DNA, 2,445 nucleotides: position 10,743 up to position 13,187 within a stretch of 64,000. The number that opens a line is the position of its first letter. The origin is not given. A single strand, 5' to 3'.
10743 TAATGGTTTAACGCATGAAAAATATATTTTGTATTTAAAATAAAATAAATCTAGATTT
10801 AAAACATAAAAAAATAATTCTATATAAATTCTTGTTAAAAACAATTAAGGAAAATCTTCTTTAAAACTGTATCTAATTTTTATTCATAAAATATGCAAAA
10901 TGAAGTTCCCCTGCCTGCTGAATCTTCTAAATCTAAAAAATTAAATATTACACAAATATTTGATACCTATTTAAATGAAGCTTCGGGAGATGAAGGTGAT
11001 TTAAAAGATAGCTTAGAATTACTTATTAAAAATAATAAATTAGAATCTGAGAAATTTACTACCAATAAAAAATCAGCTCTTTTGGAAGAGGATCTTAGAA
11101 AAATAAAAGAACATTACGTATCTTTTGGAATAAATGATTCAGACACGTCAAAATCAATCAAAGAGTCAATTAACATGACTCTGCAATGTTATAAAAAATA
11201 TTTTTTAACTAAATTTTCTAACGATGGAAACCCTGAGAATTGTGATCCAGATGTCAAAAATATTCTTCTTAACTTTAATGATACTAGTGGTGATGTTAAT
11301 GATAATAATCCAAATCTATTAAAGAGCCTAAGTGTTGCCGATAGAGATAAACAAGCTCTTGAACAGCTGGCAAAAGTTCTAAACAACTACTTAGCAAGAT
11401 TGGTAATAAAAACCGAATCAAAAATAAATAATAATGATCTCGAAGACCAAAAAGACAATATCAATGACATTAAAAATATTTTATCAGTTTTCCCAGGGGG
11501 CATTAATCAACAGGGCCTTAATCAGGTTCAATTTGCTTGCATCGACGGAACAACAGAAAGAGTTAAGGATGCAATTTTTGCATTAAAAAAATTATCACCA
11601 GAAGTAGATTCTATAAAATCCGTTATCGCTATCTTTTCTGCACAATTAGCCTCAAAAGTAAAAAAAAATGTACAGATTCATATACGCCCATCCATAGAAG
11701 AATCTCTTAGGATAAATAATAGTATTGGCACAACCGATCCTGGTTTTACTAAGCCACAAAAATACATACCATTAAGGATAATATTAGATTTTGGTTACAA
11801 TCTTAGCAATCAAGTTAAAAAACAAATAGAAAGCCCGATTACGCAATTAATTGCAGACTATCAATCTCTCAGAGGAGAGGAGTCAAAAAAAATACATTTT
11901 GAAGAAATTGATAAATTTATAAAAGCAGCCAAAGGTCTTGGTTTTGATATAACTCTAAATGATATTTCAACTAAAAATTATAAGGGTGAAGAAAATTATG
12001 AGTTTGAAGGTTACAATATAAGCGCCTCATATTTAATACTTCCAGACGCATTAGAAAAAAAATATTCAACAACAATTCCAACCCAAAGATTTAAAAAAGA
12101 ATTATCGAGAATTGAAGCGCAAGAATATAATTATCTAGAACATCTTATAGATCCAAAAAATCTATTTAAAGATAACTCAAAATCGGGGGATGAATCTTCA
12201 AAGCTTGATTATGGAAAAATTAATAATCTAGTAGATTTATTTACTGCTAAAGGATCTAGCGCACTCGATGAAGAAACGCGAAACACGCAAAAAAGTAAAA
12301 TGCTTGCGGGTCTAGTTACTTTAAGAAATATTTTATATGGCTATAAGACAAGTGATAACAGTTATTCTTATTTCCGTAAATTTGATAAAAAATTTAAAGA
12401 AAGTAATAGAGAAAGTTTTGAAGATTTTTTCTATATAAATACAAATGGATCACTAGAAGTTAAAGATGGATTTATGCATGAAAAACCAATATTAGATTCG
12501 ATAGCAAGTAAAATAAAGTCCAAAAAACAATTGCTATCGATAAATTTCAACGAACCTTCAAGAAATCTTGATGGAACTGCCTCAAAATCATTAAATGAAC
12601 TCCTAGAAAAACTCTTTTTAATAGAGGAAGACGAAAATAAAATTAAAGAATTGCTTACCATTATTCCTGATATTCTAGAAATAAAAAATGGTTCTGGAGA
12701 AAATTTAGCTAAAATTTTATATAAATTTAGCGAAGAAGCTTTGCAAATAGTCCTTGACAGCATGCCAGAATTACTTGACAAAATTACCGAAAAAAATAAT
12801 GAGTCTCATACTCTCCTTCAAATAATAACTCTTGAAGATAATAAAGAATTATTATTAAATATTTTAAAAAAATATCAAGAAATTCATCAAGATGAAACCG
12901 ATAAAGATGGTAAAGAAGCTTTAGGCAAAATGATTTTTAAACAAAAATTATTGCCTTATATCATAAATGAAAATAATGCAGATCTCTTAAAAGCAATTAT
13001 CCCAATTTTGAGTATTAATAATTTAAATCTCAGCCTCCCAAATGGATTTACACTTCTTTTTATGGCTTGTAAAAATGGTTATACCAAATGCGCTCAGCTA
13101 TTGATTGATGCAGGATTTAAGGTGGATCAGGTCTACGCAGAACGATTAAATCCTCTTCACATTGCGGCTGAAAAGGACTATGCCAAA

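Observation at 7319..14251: About 7 kb accessory segment: umuDC bracketed by two eukaryote-like effector candidates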

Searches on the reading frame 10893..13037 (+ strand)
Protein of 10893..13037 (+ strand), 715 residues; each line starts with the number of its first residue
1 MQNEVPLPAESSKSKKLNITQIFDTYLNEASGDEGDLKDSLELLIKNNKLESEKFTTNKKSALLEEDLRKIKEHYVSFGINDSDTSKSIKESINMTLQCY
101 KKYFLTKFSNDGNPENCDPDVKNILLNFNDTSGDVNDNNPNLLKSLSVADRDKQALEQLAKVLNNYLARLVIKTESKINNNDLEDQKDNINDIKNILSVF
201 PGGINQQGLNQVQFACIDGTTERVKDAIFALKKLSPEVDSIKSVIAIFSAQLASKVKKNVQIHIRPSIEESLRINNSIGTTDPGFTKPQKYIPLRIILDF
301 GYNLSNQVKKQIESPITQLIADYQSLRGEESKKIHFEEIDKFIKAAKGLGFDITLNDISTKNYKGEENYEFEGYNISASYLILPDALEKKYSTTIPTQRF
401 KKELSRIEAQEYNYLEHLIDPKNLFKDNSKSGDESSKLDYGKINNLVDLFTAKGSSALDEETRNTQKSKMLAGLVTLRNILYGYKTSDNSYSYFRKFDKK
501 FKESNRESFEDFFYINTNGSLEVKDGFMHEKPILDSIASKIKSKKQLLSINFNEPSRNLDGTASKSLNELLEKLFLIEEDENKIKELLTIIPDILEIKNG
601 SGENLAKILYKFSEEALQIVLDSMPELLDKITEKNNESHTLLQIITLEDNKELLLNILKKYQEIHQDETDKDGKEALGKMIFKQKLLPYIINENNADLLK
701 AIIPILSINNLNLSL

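Call 18: find_homologous_proteins(query=window:10893-13037:+, max_evalue=0.001)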
Query window:10893-13037:+ (715 aa): 15 proteins with E <= 0.001 among 8000 candidates.
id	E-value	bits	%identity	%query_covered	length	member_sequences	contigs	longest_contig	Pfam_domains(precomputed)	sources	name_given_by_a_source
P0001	0.0e+0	1521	100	100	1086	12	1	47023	PF13606.13,PF13857.13,PF26338.1,PF23745.2,PF12796.14,PF00023.37,PF13637.13,PF24521.3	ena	-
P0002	5.6e-225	767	58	99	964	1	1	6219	PF13606.13,PF13857.13,PF23745.2,PF12796.14,PF00023.37,PF13637.13,PF24521.3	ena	-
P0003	1.4e-203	696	53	99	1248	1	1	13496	PF13606.13,PF13857.13,PF23745.2,PF12796.14,PF00023.37,PF13637.13,PF24521.3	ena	-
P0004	6.6e-203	694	54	98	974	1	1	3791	PF13606.13,PF13857.13,PF23745.2,PF12796.14,PF00023.37,PF13637.13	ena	-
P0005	1.6e-189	650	56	87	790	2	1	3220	PF13606.13,PF13857.13,PF12796.14,PF00023.37,PF13637.13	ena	-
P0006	2.2e-152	527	46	98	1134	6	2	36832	PF13606.13,PF13857.13,PF23745.2,PF12796.14,PF00023.37,PF13637.13,PF24521.3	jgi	jgi:cytohesin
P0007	2.3e-152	527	56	69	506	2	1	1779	-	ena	-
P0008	1.8e-151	524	47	98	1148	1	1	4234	PF13606.13,PF13857.13,PF12796.14,PF00023.37,PF13637.13,PF24521.3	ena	-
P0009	5.4e-106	374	38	98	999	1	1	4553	PF13606.13,PF13857.13,PF23745.2,PF12796.14,PF00023.37,PF13637.13,PF24521.3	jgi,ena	jgi:ankyrin repeat protein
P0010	1.6e-80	290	34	98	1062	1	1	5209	PF13606.13,PF13857.13,PF28177.1,PF23745.2,PF12796.14,PF00023.37,PF13637.13,PF24521.3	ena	-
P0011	5.1e-75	272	38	69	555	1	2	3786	-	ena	-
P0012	2.2e-65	240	35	98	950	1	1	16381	PF13606.13,PF13857.13,PF12796.14,PF00023.37,PF13637.13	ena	-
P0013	4.7e-65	239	35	98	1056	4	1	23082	PF13606.13,PF13857.13,PF12796.14,PF00023.37,PF13637.13,PF24521.3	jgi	-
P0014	1.7e-39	154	30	97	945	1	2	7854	-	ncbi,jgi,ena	jgi:hypothetical protein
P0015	2.9e-28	117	30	67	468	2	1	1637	-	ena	-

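Call 20: find_encoding_contigs(protein=P0006, flank=10000, max_places=2)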
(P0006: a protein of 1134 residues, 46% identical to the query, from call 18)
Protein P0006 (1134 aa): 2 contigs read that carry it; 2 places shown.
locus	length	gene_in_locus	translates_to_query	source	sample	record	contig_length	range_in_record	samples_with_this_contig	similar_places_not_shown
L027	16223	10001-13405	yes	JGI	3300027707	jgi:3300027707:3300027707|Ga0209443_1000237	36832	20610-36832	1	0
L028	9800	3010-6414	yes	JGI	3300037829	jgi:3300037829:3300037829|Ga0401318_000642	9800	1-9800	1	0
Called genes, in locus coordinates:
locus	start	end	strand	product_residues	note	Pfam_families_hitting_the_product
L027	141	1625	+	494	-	PF02789:Peptidase_M17_N, PF00883:Peptidase_M17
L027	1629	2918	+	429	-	PF00275:EPSP_synthase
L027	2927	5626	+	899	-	PF07517:SecA_DEAD, PF00270:DEAD (weak), PF01043:SecA_PP_bind, PF21090:P-loop_SecA, PF07516:SecA_SW, PF02810:SEC-C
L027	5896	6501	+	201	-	PF04264:YceI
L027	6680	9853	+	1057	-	PF12796:Ank_2, PF12796:Ank_2, PF13637:Ank_4, PF13857:Ank_5, PF00023:Ank, PF12796:Ank_2, PF13637:Ank_4, PF00023:Ank, +19 more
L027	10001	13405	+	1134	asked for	PF12796:Ank_2, PF13637:Ank_4, PF12796:Ank_2, PF13637:Ank_4, PF13637:Ank_4, PF12796:Ank_2, PF12796:Ank_2, PF13637:Ank_4, +17 more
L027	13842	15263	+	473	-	PF00474:SSF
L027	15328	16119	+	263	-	PF08543:Phos_pyr_kin, PF00294:PfkB (weak), PF02110:HK (weak)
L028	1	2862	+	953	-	?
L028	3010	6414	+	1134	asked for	PF12796:Ank_2, PF13637:Ank_4, PF12796:Ank_2, PF13637:Ank_4, PF13637:Ank_4, PF12796:Ank_2, PF12796:Ank_2, PF13637:Ank_4, +17 more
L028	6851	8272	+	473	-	PF00474:SSF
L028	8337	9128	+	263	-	PF08543:Phos_pyr_kin, PF00294:PfkB (weak), PF02110:HK (weak)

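Call 21: find_encoding_contigs(protein=P0013, flank=10000, max_places=2)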
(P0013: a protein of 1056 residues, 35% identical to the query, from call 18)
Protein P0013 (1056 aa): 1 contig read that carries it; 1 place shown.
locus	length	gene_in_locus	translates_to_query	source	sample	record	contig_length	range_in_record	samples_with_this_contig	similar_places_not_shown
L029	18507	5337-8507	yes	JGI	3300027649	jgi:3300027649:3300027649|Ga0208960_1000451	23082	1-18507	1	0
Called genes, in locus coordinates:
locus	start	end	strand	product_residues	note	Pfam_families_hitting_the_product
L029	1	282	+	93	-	?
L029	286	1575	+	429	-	PF00275:EPSP_synthase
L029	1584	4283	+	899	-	PF07517:SecA_DEAD, PF00270:DEAD (weak), PF01043:SecA_PP_bind, PF21090:P-loop_SecA, PF07516:SecA_SW, PF02810:SEC-C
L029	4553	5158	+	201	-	PF04264:YceI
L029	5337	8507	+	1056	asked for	PF12796:Ank_2, PF12796:Ank_2, PF13637:Ank_4, PF13857:Ank_5, PF00023:Ank, PF12796:Ank_2, PF13637:Ank_4, PF00023:Ank, +20 more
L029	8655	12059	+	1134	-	PF12796:Ank_2, PF13637:Ank_4, PF12796:Ank_2, PF13637:Ank_4, PF13857:Ank_5, PF13637:Ank_4, PF12796:Ank_2, PF12796:Ank_2, +17 more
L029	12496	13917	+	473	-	PF00474:SSF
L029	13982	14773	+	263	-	PF08543:Phos_pyr_kin, PF00294:PfkB (weak), PF02110:HK (weak)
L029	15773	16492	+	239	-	PF00194:Carb_anhydrase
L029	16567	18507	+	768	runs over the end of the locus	PF00580:UvrD-helicase, PF01443:Viral_helicase1 (faint), PF13245:AAA_19, PF13604:AAA_30 (faint), PF13087:AAA_12 (faint), PF13361:UvrD_C, PF13538:UvrD_C_2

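Call 22: find_encoding_contigs(protein=P0003, flank=10000, max_places=2)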
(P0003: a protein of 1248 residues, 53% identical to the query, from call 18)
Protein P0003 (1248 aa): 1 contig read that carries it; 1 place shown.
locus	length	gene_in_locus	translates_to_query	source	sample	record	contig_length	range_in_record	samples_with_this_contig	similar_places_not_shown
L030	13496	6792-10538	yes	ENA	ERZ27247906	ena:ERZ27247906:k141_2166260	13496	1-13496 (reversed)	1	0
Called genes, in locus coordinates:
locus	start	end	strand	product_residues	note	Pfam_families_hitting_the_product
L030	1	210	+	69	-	?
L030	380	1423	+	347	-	PF00072:Response_reg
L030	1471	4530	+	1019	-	PF13116:YhdP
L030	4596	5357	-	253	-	PF00005:ABC_tran, PF13304:AAA_21 (faint)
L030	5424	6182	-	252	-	-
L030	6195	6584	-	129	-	-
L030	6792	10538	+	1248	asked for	PF12796:Ank_2, PF24521:Ank_KRIT1, PF12796:Ank_2, PF13637:Ank_4, PF12796:Ank_2, PF13637:Ank_4, PF13637:Ank_4, PF00023:Ank, +12 more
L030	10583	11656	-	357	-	PF01264:Chorismate_synt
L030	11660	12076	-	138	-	-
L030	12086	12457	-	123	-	PF02152:FolB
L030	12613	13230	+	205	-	PF00578:AhpC-TSA, PF08534:Redoxin, PF00085:Thioredoxin (faint), PF13905:Thioredoxin_8 (weak)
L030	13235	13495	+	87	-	?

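Call 29: search_protein_families(library=ncbifam, proteins=[window:10893-13037:+], max_evalue=0.01)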
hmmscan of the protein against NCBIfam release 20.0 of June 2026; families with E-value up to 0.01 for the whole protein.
window:10893-13037:+ (715 aa): 0 families

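Call 68: search_solved_structures(query=A8, max_evalue=1)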
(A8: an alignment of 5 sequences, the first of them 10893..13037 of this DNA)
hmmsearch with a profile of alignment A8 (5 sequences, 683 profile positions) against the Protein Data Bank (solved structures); distinct sequences matched with E-value up to 1: 3.
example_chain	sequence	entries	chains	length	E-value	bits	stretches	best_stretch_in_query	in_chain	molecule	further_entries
6vmt_A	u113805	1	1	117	0.32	12.5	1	529-622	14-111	Programmed Cell Death Protein 5 Homolog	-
2nd9_A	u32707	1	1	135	0.38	12.3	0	241-296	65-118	Mid-cell-anchored protein Z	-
7qog_C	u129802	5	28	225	0.63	11.5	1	474-516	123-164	Ring protein 2 gp40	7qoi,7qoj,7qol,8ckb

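Call 77: search_protein_representatives(alignment_id=A8)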
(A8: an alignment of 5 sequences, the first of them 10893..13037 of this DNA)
Query: 5 sequences, 683 profile positions. Proteins with E-value up to 0.001 (for the whole library): 54; up to 1e-10: 38; up to 1e-30: 23. The best 54 are listed.
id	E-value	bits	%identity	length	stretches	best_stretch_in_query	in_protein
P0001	3.7e-298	1007.1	-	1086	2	1-683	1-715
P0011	7.5e-249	844.2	-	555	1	1-531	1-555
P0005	5.6e-214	728.9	-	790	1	105-680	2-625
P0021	1.9e-181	621.4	-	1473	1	1-677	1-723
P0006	3.4e-171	587.5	-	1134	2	334-680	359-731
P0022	5.4e-169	580.2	-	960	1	1-678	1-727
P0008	1.1e-168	579.2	-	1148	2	339-681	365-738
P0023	2.0e-135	469.3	-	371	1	7-364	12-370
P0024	9.6e-123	427.4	-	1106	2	18-542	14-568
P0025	3.2e-115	402.5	-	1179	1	10-674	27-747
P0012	2.6e-100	353.3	-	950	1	10-680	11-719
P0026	1.8e-97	343.9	-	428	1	26-409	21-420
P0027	3.5e-94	333.0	-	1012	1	9-671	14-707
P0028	4.1e-80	286.5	-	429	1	237-599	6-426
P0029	9.1e-70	252.3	-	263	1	1-272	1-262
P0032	3.1e-42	161.3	-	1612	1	76-597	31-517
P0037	1.6e-31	125.9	-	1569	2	79-667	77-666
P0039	7.5e-29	117.1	-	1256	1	48-676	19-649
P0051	5.9e-13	64.5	-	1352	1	108-664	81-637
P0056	7.5e-09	51.0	-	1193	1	78-670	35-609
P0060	4.4e-07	45.1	-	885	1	218-328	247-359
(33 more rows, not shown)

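Call 78: search_protein_families(library=pfam, proteins=[P0021, P0032, P0037, P0039, P0051, P0056, P0060], max_evalue=0.00001)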
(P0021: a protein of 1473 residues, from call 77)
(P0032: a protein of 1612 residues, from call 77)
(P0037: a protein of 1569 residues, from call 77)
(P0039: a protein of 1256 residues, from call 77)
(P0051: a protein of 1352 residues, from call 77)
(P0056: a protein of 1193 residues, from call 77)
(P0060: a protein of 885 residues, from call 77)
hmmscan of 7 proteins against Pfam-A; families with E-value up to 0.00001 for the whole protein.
P0021 (1473 aa): 7 families
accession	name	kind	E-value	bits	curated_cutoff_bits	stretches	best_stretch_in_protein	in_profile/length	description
PF12796.13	Ank_2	-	3.5e-106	348.4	27.3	9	1009-1098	1-88/90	Ankyrin repeats (3 copies)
PF00023.36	Ank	-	1.5e-91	295.4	21.1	1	904-933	3-32/33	Ankyrin repeat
PF13606.12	Ank_3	-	3.1e-87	275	22.3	0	769-796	1-28/30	Ankyrin repeat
PF13637.12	Ank_4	-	1.3e-71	235.4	22.7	6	907-956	1-50/50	Ankyrin repeats (many copies)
PF13857.12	Ank_5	-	1.6e-48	162.6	27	2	756-807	1-53/56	Ankyrin repeats (many copies)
PF23745.1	ANK_LRRK2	-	4.8e-33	114.2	27.5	1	738-794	32-88/130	LRRK2 ANK repeat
PF24521.3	Ank_KRIT1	-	9.7e-29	100.4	80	1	828-925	11-107/149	KRIT1 ankyrin-repeats domain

P0032 (1612 aa): 5 families
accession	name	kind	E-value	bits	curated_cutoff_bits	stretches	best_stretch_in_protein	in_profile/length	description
PF12796.13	Ank_2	-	5.8e-30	104.1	27.3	3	1318-1409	3-89/90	Ankyrin repeats (3 copies)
PF13637.12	Ank_4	-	7.5e-20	71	22.7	1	1351-1400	2-50/50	Ankyrin repeats (many copies)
PF13857.12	Ank_5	-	8.1e-16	58.4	27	1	1371-1420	7-56/56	Ankyrin repeats (many copies)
PF00023.36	Ank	-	1.8e-14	53.5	21.1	1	1380-1410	2-32/33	Ankyrin repeat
PF13606.12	Ank_3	-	1.5e-10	40.7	22.3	0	1380-1408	2-30/30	Ankyrin repeat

P0037 (1569 aa): 5 families
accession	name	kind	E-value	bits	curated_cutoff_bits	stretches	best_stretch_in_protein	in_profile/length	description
PF12796.13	Ank_2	-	3.9e-33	114.3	27.3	3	1048-1140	1-90/90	Ankyrin repeats (3 copies)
PF00023.36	Ank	-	1e-20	73.1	21.1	0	1043-1074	1-32/33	Ankyrin repeat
PF13857.12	Ank_5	-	3.5e-18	65.9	27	1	1063-1117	1-56/56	Ankyrin repeats (many copies)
PF13637.12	Ank_4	-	6.5e-18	64.9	22.7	1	1050-1097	3-50/50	Ankyrin repeats (many copies)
PF13606.12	Ank_3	-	8.5e-18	62.8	22.3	0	1043-1071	1-29/30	Ankyrin repeat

P0039 (1256 aa): 5 families
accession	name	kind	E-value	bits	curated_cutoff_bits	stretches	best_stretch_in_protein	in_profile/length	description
PF12796.13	Ank_2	-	6e-17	62.4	27.3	2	678-771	2-88/90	Ankyrin repeats (3 copies)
PF13606.12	Ank_3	-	1.2e-10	41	22.3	0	706-732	2-28/30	Ankyrin repeat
PF00023.36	Ank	-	1.4e-10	41.3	21.1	0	673-703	2-32/33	Ankyrin repeat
PF13637.12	Ank_4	-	3.9e-10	40.1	22.7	0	678-726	2-50/50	Ankyrin repeats (many copies)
PF13857.12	Ank_5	-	2.8e-07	31.2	27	0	669-713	12-56/56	Ankyrin repeats (many copies)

P0051 (1352 aa): 4 families
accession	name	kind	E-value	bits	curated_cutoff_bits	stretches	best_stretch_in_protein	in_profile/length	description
PF12796.13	Ank_2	-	5.1e-11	43.4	27.3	0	993-1061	16-86/90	Ankyrin repeats (3 copies)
PF13606.12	Ank_3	-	2.3e-09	37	22.3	0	1038-1061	3-24/30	Ankyrin repeat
PF00023.36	Ank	-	1.8e-07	31.5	21.1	0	1041-1060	6-25/33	Ankyrin repeat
PF13637.12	Ank_4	-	6.4e-06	26.8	22.7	0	768-786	5-23/50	Ankyrin repeats (many copies)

P0056 (1193 aa): 5 families
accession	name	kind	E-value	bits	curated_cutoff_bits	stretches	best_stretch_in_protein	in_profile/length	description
PF12796.13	Ank_2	-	2.6e-33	114.9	27.3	3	697-790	3-90/90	Ankyrin repeats (3 copies)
PF00023.36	Ank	-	8.6e-29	98.4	21.1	0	726-756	2-32/33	Ankyrin repeat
PF13606.12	Ank_3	-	4.8e-28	94.1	22.3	0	726-754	2-30/30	Ankyrin repeat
PF13857.12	Ank_5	-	4.5e-24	84.7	27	0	1037-1078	8-53/56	Ankyrin repeats (many copies)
PF13637.12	Ank_4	-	1.6e-23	82.6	22.7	0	764-814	1-50/50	Ankyrin repeats (many copies)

P0060 (885 aa): 0 families

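Call 95: predict_structure(alignment_id=A9)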
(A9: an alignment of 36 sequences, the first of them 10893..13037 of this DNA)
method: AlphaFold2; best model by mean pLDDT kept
length: 715 residues; sequences in the alignment: 36
mean_pLDDT: 84.0   pTM: 0.82
mean pLDDT of the five models: 84.0, 83.7, 82.8, 82.3, 81.4
residues with pLDDT >= 90: 276; 70-90: 360; 50-70: 49; < 50: 30
segments of 3 or more residues with pLDDT < 50: 1-14, 366-372, 429-432
pLDDT, mean of each block of 10 residues (from residue 1): 29 61 92 78 89 74 92 86 86 93 93 91 90 72 83 88 92 89 81 91 83 81 89 89 95 88 93 86 88 94 94 86 87 86 84 83 51 74 86 77 85 93 78 69 93 66 91 97 87 90 92 87 90 93 79 52 74 78 86 82 85 86 90 79 87 92 91 91 89 86 87 75
secondary structure, 60 per line:
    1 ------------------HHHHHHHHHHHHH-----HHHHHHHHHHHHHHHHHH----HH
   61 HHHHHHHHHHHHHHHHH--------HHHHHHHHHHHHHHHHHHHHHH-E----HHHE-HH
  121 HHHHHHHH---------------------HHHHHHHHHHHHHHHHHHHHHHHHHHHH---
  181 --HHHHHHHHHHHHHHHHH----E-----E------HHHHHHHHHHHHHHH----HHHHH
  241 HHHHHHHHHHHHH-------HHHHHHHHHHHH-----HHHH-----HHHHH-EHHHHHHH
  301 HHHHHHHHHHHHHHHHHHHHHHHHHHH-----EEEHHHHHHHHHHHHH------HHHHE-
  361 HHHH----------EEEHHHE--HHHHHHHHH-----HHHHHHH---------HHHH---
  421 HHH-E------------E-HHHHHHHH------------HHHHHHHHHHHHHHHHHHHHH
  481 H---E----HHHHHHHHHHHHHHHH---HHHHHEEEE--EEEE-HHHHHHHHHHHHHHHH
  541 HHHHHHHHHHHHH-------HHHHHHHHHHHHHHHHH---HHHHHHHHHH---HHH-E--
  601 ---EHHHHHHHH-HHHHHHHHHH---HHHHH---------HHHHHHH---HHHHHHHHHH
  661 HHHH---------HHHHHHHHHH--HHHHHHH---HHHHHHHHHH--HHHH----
elements in order (helices of 4 or more, strands of 3 or more residues): H19-31 H37-54 H59-77 H86-107 H119-128 H150-177 H183-199 H217-231 H236-253 H261-272 H278-281 H287-291 H294-327 E333-335 H336-348 H355-358 H361-364 E375-377 H384-392 H398-404 H414-417 H440-447 H460-481 H490-505 H509-513 E514-517 E520-523 H525-553 H561-577 H581-590 H605-612 H614-623 H627-631 H641-647 H651-664 H674-683 H686-692 H696-705 H708-711

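Call 97: fold_search(model_id=the predicted structure, library=pdb)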
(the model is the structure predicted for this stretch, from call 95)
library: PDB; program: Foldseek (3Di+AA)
matches with E <= 10: 244; with E <= 0.001: 0
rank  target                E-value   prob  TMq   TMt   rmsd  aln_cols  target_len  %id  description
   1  3w3x_A                4.3e-01  0.09  0.14  0.11  24.5       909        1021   11  Crystal structure of Kap121p bound to Pho4p (released 2013-04-10)
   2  8je2_D                6.0e-01  0.21  0.14  0.19  20.2       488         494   11  Cryo-EM structure of neddylated Cul2-Rbx1-EloBC-FEM1B complexed with FNIP1-FLCN (released 2024-02-28)
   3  7t3t_A                6.2e-01  0.07  0.13  0.07  25.9       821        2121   11  IP3, ATP, and Ca2+ bound type 3 IP3 receptor in the active state (released 2022-03-23)
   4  6xkc_A                7.4e-01  0.44  0.12  0.30  14.7       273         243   12  Crystal structure of E3 ligase (released 2020-10-14)
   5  7pc5_A                7.4e-01  0.15  0.11  0.17  24.2       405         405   11  The third PDZ domain of PDZD7 complexed with the PDZ-binding motif of EXOC4 (released 2022-04-20)
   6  5hdt_B                8.3e-01  0.07  0.13  0.10  34.1       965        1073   10  Human cohesin regulator Pds5B bound to a Wapl peptide (released 2016-03-09)
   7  5kwd_A                9.4e-01  0.54  0.11  0.36  10.4       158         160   13  Computationally Designed Symmetric Homotetramer (released 2017-04-12)
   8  5y4d                  9.9e-01  0.06  0.10  0.11  28.4       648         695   10  Crystal Structure of AnkB Ankyrin Repeats in Complex with AnkR/AnkB Chimeric Autoinhibition Segment (released 2017-09-13)
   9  1xdv_A                9.9e-01  0.06  0.13  0.13  24.3       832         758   10  Experimentally Phased Structure of Human the Son of Sevenless protein at 4.1 Ang. (released 2004-11-02)
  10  5leb                  1.1e+00  0.09  0.11  0.16  25.5       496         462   10  Crystal structure of DARPin-DARPin rigid fusion, variant DDD_D12_06_D12_06_D12 (released 2017-08-02)
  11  6gs7_A                1.2e+00  0.05  0.10  0.13  24.2       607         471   10  Crystal structure of peptide transporter DtpA-nanobody in glycine buffer (released 2019-01-30)
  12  7qcd_A                1.2e+00  0.01  0.05  0.04  103.3       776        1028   13  CryoEM structure of the Smc5/6-holocomplex (composite structure) (released 2022-09-21)
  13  6cf6_B                1.2e+00  0.14  0.11  0.22  21.6       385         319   12  RNF146 TBM-Tankyrase ARC2-3 complex (released 2018-04-18)
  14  7k58_C                1.2e+00  0.04  0.10  0.04  48.2       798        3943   13  Structure of outer-arm dyneins bound to microtubule with microtubule binding state 1(MTBS-1) (released 2021-09-29)
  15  9e4q                  1.4e+00  0.11  0.12  0.20  19.8       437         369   11  A DARPin fused to the 3TEL crystallization chaperone via a gly-gly-gly fusion (released 2024-12-04)
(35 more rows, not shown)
